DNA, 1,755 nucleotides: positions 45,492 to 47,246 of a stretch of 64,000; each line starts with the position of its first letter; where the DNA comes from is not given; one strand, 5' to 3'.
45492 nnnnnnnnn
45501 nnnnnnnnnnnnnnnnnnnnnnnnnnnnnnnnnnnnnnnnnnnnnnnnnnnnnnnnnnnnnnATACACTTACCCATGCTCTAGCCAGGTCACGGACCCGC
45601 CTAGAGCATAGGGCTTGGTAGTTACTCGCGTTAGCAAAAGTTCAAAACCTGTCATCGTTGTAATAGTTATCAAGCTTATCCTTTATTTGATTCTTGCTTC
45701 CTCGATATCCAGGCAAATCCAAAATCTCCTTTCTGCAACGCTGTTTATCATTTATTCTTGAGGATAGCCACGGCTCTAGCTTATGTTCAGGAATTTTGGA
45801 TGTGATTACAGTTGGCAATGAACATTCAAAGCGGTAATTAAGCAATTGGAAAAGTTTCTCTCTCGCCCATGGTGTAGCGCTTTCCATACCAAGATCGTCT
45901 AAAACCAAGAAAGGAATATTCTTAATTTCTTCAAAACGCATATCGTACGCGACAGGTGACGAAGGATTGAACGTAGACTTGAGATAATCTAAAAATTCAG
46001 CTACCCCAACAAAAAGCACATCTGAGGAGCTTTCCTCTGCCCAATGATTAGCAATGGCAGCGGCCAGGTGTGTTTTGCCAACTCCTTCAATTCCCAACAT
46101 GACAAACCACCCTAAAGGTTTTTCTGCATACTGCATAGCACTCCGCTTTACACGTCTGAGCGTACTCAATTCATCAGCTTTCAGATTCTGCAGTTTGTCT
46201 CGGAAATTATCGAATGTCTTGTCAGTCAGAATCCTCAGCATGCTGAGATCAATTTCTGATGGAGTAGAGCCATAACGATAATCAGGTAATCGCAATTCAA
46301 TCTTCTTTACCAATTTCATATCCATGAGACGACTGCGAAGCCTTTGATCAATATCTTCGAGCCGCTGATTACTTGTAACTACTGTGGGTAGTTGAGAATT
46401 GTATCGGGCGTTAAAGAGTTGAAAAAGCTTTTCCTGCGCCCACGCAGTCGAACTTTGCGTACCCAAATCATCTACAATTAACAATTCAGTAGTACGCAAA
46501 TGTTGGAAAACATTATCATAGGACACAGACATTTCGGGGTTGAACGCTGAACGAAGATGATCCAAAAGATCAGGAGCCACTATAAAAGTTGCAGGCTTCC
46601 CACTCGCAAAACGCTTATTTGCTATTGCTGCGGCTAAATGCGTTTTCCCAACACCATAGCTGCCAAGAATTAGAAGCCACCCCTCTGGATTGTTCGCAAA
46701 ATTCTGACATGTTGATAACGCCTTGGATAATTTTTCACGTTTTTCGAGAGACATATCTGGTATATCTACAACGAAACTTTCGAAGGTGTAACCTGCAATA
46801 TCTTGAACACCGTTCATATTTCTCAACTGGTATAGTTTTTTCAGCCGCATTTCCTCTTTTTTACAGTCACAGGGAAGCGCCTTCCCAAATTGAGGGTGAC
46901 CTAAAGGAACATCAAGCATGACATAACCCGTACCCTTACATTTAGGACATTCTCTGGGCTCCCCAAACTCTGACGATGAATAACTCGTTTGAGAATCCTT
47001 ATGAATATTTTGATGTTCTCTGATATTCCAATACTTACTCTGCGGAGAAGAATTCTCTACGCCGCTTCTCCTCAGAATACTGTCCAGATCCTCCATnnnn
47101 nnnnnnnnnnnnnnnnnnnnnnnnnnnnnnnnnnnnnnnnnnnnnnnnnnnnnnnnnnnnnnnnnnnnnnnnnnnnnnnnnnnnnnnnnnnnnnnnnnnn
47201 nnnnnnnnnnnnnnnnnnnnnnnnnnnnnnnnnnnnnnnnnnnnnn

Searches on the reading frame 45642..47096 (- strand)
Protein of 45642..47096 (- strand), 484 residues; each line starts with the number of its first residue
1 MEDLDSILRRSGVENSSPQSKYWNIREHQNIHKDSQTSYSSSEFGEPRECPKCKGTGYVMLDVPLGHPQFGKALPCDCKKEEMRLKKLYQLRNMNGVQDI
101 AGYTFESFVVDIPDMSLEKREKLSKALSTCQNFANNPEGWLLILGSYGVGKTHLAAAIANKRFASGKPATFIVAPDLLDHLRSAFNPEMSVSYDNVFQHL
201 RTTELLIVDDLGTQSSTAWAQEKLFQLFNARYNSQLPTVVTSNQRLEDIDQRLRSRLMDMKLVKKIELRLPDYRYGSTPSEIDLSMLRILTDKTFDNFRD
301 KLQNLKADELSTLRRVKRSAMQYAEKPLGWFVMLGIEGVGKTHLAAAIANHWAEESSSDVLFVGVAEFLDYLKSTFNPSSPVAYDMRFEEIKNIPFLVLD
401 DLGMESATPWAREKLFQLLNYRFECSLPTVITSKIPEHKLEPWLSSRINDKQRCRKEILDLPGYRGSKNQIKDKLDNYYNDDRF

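Call 9: search_protein_families(library=pfam, proteins=[window:45642-47096:-], max_evalue=0.001)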
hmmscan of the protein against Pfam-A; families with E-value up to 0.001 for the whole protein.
window:45642-47096:- (484 aa): 17 families
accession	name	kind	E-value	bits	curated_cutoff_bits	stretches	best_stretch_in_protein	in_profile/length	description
PF01695.23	IstB_IS21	-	1.4e-31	110.3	24.1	2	121-256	77-206/238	IstB-like ATP binding protein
PF00308.24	Bac_DnaA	-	1.6e-22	80.9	23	2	103-257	5-155/162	Bacterial DnaA ATPAse domain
PF00004.35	AAA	-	8e-10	39.7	21.2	1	141-257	1-123/131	ATPase family associated with various cellular activities (AAA)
PF20720.3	nSTAND3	-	3.1e-07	30.7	27.2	0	138-188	17-64/155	Novel STAND NTPase 3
PF13191.12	AAA_16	-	2.5e-06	28.5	32.6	0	127-231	12-123/167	AAA ATPase domain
PF05729.18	NACHT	-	2.5e-06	27.8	26.7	0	332-359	4-31/167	NACHT domain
PF02374.21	ArsA_ATPase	-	9.7e-06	25.4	24.3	0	140-210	3-72/305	Anion-transporting ATPase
PF04851.21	ResIII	-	1.9e-05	25.1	22.5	0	129-195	14-83/164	Type III restriction enzyme, res subunit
PF24883.2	NPHP3_N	-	5.4e-05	23.9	24.8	0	331-361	25-54/164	Nephrocystin 3, N-terminal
PF00910.28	RNA_helicase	-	5.9e-05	23.9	21.5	0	142-227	2-71/105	RNA helicase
PF00931.28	NB-ARC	-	7.4e-05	22.6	23.5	0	134-161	15-41/248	NB-ARC domain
PF13521.12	AAA_28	-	0.00016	22.4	27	0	331-375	2-50/164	AAA domain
PF13604.12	AAA_30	-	0.00021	21.5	27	0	322-360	12-49/191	AAA domain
PF00158.32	Sigma54_activat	-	0.00026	21.1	20.2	0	119-168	4-52/168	Sigma-54 interaction domain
PF00448.28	SRP54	-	0.00027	21.1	22.7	0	331-363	4-35/196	SRP54-type protein, GTPase domain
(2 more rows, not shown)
